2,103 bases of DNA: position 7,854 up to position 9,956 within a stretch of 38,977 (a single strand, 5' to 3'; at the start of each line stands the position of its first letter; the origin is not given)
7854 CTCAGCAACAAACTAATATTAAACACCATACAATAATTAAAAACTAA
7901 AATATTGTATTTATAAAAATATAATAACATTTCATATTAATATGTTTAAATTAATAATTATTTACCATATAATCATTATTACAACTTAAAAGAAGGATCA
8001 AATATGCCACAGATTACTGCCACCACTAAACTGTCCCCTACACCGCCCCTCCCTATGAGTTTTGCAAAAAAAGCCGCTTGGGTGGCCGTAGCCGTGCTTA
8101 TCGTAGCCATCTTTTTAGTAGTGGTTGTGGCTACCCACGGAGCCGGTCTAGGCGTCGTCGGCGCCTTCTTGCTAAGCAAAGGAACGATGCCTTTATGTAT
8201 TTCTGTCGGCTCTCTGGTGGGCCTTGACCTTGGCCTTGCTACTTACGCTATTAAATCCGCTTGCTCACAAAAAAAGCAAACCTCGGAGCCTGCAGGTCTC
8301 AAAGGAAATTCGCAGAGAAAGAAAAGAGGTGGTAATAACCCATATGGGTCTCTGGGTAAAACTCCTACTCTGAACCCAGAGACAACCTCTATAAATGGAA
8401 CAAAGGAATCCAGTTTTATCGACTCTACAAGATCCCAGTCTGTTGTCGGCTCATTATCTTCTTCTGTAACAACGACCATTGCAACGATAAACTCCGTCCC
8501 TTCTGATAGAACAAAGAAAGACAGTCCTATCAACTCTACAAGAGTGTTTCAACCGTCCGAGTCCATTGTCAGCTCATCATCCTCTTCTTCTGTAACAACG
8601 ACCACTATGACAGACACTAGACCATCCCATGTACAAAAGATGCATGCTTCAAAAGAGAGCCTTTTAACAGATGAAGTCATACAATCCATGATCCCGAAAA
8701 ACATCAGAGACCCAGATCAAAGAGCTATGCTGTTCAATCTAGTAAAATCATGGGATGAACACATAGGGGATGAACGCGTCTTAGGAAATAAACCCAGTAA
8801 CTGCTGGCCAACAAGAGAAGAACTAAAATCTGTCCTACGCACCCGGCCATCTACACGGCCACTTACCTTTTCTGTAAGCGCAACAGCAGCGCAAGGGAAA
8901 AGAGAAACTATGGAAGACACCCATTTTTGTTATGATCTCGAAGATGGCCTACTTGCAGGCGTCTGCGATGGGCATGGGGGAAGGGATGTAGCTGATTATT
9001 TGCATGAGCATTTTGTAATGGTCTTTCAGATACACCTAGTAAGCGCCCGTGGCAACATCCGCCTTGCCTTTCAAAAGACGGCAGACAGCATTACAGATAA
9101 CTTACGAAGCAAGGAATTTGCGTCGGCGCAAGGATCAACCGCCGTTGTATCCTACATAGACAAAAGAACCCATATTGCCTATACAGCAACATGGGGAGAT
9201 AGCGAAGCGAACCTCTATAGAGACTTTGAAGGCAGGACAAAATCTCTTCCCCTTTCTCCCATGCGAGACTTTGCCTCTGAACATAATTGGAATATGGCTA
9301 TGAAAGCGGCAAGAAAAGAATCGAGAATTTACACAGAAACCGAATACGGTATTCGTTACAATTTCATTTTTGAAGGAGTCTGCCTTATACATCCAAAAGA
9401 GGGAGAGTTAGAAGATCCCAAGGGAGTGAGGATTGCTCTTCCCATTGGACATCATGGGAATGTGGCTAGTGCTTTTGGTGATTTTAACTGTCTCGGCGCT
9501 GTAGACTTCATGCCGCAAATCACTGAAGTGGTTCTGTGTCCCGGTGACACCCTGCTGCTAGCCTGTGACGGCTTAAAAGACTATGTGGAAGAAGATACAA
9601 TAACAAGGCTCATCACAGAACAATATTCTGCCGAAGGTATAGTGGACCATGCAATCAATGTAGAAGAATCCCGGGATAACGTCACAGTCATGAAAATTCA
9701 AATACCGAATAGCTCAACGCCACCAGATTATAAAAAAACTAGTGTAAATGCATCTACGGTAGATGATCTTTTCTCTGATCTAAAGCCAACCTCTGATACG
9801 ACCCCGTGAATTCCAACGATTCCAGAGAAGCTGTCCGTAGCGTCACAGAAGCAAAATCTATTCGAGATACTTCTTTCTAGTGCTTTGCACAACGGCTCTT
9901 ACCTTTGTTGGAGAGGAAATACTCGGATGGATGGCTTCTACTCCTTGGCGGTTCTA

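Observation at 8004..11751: Tandem pair of Inc-anchored PP2C phosphatases: candidate host-facing Ser/Thr phosphatase system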

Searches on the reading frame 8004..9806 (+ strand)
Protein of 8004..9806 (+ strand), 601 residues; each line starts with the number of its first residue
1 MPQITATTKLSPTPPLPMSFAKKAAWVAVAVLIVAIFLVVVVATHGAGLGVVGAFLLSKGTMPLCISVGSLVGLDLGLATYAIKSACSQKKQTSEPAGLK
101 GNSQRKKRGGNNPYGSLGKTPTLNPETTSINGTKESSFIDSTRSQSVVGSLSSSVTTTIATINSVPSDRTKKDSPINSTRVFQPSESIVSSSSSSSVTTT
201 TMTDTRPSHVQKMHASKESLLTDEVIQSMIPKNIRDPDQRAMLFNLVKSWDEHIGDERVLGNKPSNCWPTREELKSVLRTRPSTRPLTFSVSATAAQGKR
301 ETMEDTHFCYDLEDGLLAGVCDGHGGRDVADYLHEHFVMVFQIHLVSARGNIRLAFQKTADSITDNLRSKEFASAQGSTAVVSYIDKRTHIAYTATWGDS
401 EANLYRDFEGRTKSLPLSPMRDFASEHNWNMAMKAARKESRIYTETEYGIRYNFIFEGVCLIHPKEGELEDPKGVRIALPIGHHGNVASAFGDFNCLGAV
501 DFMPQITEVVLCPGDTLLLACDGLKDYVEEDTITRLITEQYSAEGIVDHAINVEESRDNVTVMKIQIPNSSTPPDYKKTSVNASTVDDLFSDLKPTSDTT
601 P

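Call 3: search_protein_families(library=pfam, proteins=[window:8004-9806:+], max_evalue=0.01)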
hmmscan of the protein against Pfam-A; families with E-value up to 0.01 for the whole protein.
window:8004-9806:+ (601 aa): 1 family
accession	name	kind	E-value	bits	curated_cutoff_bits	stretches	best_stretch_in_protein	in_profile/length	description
PF00481.26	PP2C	-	1.2e-18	68.2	20.3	2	291-407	3-129/255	Protein phosphatase 2C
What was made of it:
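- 8004..9809 (+): Gene A: 601-aa membrane-anchored PP2C phosphatase (P0001). Pfam PP2C at 1.2e-18 (call 3).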

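Call 5: find_homologous_proteins(query=window:8004-9806:+, max_evalue=0.001)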
Query window:8004-9806:+ (601 aa): 4 proteins with E <= 0.001 among 8000 candidates.
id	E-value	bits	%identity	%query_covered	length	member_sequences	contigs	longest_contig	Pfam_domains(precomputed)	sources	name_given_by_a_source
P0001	0.0e+0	1355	100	100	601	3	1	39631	PF00481.27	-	-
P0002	9.2e-176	604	56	89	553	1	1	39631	PF00481.27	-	-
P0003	5.6e-45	172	35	64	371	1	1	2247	PF00481.27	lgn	-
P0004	3.1e-35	140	34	51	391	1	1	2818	PF13672.12,PF00481.27,PF07228.18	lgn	-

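Call 8: find_related_loci(query=window:8004-9806:+, collection=genome_contigs, flank=10000)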
Query window:8004-9806:+ (601 aa) in genome_contigs; peptide patterns used: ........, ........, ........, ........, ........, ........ (x = any residue, [..] = any of these).
66 stretches matched a pattern, but none encodes a relative of the query by tblastn (E <= 1e-3).
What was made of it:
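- Tried and rejected: A genome scan with the single protein found nothing (call 8).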

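Call 9: find_encoding_contigs(protein=P0001, flank=10000, max_places=6)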
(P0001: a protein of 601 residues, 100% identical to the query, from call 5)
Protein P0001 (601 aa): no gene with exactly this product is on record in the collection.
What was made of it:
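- Tried and rejected: P0001 is not on record in the contig index (call 9), so the source sample is unknown.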

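Call 10: find_encoding_contigs(protein=P0003, flank=10000, max_places=6)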
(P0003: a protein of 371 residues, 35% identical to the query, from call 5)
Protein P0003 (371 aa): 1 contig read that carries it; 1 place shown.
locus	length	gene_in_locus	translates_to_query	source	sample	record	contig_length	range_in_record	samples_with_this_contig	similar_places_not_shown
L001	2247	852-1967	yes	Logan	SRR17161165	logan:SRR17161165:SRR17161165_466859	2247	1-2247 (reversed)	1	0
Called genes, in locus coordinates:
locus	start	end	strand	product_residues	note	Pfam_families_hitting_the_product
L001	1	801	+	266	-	?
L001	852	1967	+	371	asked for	PF00481:PP2C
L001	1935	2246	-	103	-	?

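Call 11: find_encoding_contigs(protein=P0004, flank=10000, max_places=6)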
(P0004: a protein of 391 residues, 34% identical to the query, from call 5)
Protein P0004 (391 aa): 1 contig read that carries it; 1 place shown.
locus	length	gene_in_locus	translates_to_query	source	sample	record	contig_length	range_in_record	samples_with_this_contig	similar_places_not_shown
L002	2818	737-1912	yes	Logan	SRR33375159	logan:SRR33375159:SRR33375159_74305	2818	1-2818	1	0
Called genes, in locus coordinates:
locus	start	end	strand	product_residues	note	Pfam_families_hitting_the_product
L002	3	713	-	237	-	?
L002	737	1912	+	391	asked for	PF00481:PP2C, PF13672:PP2C_2 (weak), PF07228:SpoIIE (faint)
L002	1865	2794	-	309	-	PF04464:Glyphos_transf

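Call 16: search_solved_structures(query=window:8004-9806:+, max_evalue=0.001, show_alignments=2)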
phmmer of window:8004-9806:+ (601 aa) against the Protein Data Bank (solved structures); distinct sequences matched with E-value up to 0.001: 8.
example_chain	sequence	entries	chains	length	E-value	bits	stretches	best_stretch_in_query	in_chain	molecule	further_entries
2j82_A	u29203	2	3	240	2.7e-07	32.7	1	495-566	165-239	PROTEIN SERINE-THREONINE PHOSPHATASE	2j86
5iti_A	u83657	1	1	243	2.8e-07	32.7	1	495-566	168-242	Protein serin-threonin phosphatase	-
5d2u_A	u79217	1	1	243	6.8e-07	31.4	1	495-566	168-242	Protein serin-threonin phosphatase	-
2y09_A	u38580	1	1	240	2.5e-06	29.5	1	495-566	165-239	PROTEIN SERIN-THREONIN PHOSPHATASE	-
2xzv_A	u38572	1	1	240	2.8e-06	29.4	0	495-566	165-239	PROTEIN SERIN-THREONIN PHOSPHATASE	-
2i0o_A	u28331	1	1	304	1.6e-05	26.9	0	289-340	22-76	Ser/Thr phosphatase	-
6ak7_A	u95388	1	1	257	0.00049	22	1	293-411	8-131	Protein phosphatase 1K, mitochondrial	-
2iq1_A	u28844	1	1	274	0.00074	21.4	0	292-413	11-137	Protein phosphatase 2C kappa, PPM1K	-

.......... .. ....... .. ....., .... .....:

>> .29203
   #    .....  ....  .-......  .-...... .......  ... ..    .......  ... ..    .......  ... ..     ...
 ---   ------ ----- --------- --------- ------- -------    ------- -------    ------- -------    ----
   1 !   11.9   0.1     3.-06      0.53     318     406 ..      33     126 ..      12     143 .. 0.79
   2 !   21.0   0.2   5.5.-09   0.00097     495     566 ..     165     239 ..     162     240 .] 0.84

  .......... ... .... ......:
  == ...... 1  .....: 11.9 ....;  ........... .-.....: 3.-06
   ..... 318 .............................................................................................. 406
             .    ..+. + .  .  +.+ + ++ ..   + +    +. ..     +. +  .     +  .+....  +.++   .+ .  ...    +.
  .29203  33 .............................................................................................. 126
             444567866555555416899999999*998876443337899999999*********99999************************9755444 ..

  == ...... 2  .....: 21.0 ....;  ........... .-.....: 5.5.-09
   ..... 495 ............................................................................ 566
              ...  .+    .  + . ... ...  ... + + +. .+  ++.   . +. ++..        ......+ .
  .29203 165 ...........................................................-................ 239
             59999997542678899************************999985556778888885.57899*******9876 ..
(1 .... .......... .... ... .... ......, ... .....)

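Call 17: search_protein_families(library=ncbifam, proteins=[window:8004-9806:+], max_evalue=0.01)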
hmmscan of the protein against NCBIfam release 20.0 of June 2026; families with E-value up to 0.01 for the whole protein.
window:8004-9806:+ (601 aa): 1 family
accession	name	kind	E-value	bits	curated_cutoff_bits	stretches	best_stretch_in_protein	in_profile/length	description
NF033484.1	Stp1_PP2C_phos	equivalog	7.8e-12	45.2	230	2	504-565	167-231/232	Stp1/IreP family PP2C-type Ser/Thr phosphatase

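Call 27: search_protein_representatives(protein=window:8004-9806:+)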
Query: 601 residues. Proteins with E-value up to 0.001 (for the whole library): 1225; up to 1e-10: 446; up to 1e-30: 151. The best 150 are listed.
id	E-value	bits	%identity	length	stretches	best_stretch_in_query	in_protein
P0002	2.9e-176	603.8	59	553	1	20-569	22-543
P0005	3.1e-49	184.4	40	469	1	229-567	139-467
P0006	2.2e-47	178.3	42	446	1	243-564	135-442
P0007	3.9e-47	177.5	44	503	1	272-569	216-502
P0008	1.3e-45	172.4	40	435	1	274-570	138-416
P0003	1.8e-45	172.0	42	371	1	258-571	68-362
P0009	9.0e-45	169.7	40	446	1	239-567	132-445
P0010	1.1e-42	162.9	37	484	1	214-567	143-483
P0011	4.7e-42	160.7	38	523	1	242-567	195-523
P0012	4.7e-42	160.7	42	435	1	286-566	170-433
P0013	5.0e-42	160.7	38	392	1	243-567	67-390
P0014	6.3e-42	160.3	37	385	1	211-567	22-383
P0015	6.9e-42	160.2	41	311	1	281-567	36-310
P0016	1.0e-41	159.6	42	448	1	277-567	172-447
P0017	1.2e-41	159.4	38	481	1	253-566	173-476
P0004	1.0e-35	139.8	40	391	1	264-567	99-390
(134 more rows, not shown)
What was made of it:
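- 8619..8855 (+): A, aa 206-284: helical pre-domain shared with the whole chlamydial PP2C clade (family motif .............; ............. in A). Family hits begin at aa ~210-290 (call 27).
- At least 151 clusters at 50% identity have E<=1e-30 (call 27).
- Tried and rejected: The exhaustive search (call 27) was needed.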

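Call 33: find_related_loci(query=A2, collection=genome_contigs, flank=6000)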
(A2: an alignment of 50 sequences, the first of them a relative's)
Query A2 (601 aa) in genome_contigs; peptide patterns used: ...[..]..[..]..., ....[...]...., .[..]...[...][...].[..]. (x = any residue, [..] = any of these).
88 stretches matched a pattern; 61 encode a relative of the query (tblastn E <= 1e-3); 60 distinct loci.
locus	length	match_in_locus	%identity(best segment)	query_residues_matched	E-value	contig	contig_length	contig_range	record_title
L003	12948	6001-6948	37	236-561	1e-52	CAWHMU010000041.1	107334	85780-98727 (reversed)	MAG: uncultured Chlamydiae bacterium isolate MFD02832.bin.3.201 genome assembly, contig: contig_9119, whole genome shotg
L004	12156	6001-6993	38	229-574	1e-51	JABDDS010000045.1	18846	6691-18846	MAG: Chlamydiae bacterium isolate BWMinHeated_Nextera45_MAG1 3300020889.a:Ga0207113_1138, whole genome shotgun sequence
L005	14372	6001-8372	37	239-567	5e-51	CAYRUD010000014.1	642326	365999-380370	MAG TPA_asm: uncultured bacterium isolate binchicken_co23_225 genome assembly, contig: k141_384166, whole genome shotgun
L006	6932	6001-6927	36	242-556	1e-50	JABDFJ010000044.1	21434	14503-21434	MAG: Chlamydiae bacterium isolate BWOrgHeat_Nextera10_MAG1 3300020972.a:Ga0206894_1083, whole genome shotgun sequence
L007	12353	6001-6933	39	240-567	3e-50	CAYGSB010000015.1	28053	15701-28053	MAG TPA_asm: uncultured bacterium isolate ERP117304_co2_126 genome assembly, contig: NODE_1429_length_28053_cov_52.69419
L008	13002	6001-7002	37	211-567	7e-48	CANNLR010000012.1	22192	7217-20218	MAG: Chlamydiae bacterium isolate ZH-Jul18-154 genome assembly, contig: ZH-Jul18-C1621, whole genome shotgun sequence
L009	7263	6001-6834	37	286-577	2e-46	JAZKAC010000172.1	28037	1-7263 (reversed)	MAG: Chlamydiota bacterium isolate ADI_H3L2_1_122_18_3-bin005_1 ADIH3L21_B005_1_000000000172, whole genome shotgun seque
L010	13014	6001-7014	33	217-567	4e-45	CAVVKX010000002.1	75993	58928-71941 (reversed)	MAG: uncultured Parachlamydiaceae bacterium isolate MFD04780.bin.2.26 genome assembly, contig: contig_1037, whole genome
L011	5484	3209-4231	35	239-566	8e-45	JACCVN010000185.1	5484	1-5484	MAG: Parachlamydiaceae bacterium isolate MGR_bin127 SD2897-2912_k127_6134502, whole genome shotgun sequence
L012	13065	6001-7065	35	218-567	3e-45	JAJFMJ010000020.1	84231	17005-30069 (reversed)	MAG: Chlamydiae bacterium isolate OFTM45 OFTM45_19, whole genome shotgun sequence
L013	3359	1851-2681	36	269-567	4e-43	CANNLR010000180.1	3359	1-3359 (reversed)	MAG: Chlamydiae bacterium isolate ZH-Jul18-154 genome assembly, contig: ZH-Jul18-C55174, whole genome shotgun sequence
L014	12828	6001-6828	35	269-567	9e-43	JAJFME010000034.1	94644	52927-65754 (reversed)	MAG: Chlamydiae bacterium isolate OFTM171 OFTM171_33, whole genome shotgun sequence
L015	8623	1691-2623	35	243-563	1e-42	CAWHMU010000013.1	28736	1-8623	MAG: uncultured Chlamydiae bacterium isolate MFD02832.bin.3.201 genome assembly, contig: contig_47660, whole genome shot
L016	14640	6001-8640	40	242-567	2e-42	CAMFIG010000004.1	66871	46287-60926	MAG: uncultured Chlamydiae bacterium isolate SRR9109408_bin.1_metaWRAP_v1.3_MAG genome assembly, contig: ERZ12289981.221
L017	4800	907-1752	36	278-567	4e-42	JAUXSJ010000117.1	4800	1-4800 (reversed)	MAG: Parachlamydiaceae bacterium isolate C12_metabat.bin.6 C12_k141_397688, whole genome shotgun sequence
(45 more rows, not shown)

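Call 39: search_protein_families(library=pfam, alignment_id=A2, max_evalue=0.001)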
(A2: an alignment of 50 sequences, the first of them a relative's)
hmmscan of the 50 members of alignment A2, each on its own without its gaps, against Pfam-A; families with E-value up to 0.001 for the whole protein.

A. member 1, P0001 (601 aa): 1 family
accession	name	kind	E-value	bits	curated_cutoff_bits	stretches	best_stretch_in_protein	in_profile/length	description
PF00481.26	PP2C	-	1.2e-18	68.2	20.3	2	291-407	3-129/255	Protein phosphatase 2C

B. families by the number of members that match (of 50 scanned): 3 families
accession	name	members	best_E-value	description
PF00481.26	PP2C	50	1.7e-29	Protein phosphatase 2C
PF13672.11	PP2C_2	28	7e-09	Protein phosphatase 2C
PF07228.17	SpoIIE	17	1.2e-06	Stage II sporulation protein E (SpoIIE)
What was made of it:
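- On PPM/PP2C phosphatases (Pfam PF00481): All 50 aligned relatives also match PF00481 (call 39).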

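Call 40: find_homologous_proteins(query=A2, max_evalue=1e-20)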
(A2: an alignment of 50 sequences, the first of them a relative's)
Query A2 (50 sequences) (601 aa, profile of the alignment): 4 proteins with E <= 1e-20 among 8000 candidates.
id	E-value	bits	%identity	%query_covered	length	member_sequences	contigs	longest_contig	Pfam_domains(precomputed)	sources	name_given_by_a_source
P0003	1.3e-131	458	35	64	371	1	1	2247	PF00481.27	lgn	-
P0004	7.1e-126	439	34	51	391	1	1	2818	PF13672.12,PF00481.27,PF07228.18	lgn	-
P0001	1.5e-109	385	100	100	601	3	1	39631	PF00481.27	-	-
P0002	8.6e-106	372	56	89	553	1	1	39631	PF00481.27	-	-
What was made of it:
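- Tried and rejected: The word-index homolog search found only two relatives with the single protein (call 5) and nothing new with the 50-member profile (call 40).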

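Call 47: predict_structure(alignment_id=A1)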
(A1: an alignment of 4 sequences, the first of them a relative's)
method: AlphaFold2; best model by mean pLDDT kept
length: 601 residues; sequences in the alignment: 4
mean_pLDDT: 57.5   pTM: 0.53
mean pLDDT of the five models: 57.5, 56.4, 52.1, 51.2, 49.3
residues with pLDDT >= 90: 94; 70-90: 136; 50-70: 80; < 50: 291
segments of 3 or more residues with pLDDT < 50: 1-16, 58-95, 97-215, 259-261, 422-429, 434-501, 571-601
pLDDT, mean of each block of 10 residues (from residue 1): 37 48 70 73 57 47 33 35 33 32 29 31 30 28 25 25 30 30 26 25 39 52 88 91 90 62 72 93 81 73 76 88 67 85 92 92 78 59 90 83 90 83 44 45 31 31 39 38 35 35 79 92 70 90 84 65 86 40 41 37 48
secondary structure, 60 per line:
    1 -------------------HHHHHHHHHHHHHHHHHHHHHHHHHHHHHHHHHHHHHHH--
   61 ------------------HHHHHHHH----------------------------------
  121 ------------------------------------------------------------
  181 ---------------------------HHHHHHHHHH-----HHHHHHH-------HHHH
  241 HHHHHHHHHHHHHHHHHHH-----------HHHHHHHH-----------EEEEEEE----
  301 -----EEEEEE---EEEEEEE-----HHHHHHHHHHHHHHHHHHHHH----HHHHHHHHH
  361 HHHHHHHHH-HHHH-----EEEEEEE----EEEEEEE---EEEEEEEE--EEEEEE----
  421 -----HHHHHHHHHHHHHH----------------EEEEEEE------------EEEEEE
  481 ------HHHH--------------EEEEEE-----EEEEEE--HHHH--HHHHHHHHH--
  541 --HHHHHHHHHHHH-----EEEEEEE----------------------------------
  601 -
elements in order: H20-58 H79-86 H208-217 H223-229 H237-259 H271-278 E290-296 E306-311 E315-321 H327-347 H352-369 H371-374 E380-386 E391-397 E401-408 E411-416 H426-439 E456-462 E475-480 H487-490 E505-510 E516-521 H524-527 H530-538 H543-554 E560-566
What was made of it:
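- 8619..8855 (+): Helices at 208-259 have pLDDT up to 91 (call 47).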
